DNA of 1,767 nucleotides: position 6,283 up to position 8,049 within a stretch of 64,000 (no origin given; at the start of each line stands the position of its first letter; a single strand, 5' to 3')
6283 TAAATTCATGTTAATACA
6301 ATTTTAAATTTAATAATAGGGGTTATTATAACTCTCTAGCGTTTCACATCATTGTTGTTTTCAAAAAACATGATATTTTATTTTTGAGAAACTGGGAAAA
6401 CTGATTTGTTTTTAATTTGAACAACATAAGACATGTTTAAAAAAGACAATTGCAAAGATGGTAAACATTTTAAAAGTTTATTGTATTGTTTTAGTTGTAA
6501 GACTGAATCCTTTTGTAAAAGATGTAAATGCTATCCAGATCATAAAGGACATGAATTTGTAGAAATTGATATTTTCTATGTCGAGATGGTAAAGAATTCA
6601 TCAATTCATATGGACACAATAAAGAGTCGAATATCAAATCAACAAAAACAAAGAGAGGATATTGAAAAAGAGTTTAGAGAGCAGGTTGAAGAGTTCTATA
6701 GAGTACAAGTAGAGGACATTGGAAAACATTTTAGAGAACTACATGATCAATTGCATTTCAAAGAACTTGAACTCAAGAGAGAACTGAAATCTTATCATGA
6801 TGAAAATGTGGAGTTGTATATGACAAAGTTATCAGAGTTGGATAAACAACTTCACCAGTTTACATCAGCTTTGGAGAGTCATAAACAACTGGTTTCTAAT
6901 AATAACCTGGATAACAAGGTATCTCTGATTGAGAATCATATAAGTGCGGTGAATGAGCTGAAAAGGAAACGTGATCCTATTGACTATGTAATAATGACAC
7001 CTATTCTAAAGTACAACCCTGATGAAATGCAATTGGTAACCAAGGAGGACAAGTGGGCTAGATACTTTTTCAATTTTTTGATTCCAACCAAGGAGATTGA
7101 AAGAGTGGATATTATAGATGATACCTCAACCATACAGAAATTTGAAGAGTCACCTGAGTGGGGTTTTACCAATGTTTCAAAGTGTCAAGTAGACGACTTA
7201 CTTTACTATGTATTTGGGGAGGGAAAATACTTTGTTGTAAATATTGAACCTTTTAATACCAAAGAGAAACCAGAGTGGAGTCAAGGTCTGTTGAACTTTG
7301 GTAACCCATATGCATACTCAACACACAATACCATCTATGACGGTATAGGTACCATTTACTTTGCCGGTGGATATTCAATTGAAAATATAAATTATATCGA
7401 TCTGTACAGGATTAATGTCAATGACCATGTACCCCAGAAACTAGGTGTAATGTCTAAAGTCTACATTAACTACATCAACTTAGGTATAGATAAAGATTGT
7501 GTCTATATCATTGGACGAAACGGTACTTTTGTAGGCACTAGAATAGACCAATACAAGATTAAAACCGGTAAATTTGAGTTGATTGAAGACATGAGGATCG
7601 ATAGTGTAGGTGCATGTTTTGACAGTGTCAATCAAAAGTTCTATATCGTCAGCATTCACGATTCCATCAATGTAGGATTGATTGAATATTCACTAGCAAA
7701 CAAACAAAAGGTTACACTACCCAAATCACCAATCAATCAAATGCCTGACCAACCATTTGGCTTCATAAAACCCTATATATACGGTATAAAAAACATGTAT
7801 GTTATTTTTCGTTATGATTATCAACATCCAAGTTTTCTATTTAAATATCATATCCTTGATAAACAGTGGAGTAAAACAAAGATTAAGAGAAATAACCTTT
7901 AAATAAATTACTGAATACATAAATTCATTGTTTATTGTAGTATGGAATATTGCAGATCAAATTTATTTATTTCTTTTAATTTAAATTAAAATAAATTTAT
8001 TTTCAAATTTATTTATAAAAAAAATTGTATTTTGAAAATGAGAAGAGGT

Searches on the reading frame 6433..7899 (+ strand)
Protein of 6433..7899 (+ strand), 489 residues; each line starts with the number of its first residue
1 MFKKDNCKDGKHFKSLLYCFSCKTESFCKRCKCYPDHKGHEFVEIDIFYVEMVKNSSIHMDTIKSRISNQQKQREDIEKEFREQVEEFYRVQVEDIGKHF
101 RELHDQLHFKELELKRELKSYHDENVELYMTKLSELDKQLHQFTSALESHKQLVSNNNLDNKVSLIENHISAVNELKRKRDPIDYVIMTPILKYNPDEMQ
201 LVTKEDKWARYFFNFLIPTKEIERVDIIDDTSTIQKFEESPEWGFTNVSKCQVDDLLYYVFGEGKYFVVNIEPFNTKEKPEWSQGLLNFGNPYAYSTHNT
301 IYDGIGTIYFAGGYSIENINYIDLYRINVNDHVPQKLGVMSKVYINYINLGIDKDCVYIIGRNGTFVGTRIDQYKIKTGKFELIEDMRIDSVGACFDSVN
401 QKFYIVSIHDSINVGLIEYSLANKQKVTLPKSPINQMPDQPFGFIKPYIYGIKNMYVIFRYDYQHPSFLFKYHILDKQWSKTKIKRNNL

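Call 37: find_encoding_contigs(protein=P0004, flank=10000, max_places=3)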
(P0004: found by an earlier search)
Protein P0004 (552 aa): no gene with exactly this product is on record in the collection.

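Call 38: find_encoding_contigs(protein=window:6433-7899:+, flank=10000, max_places=3)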
Protein window:6433-7899:+ (489 aa): no gene with exactly this product is on record in the collection.
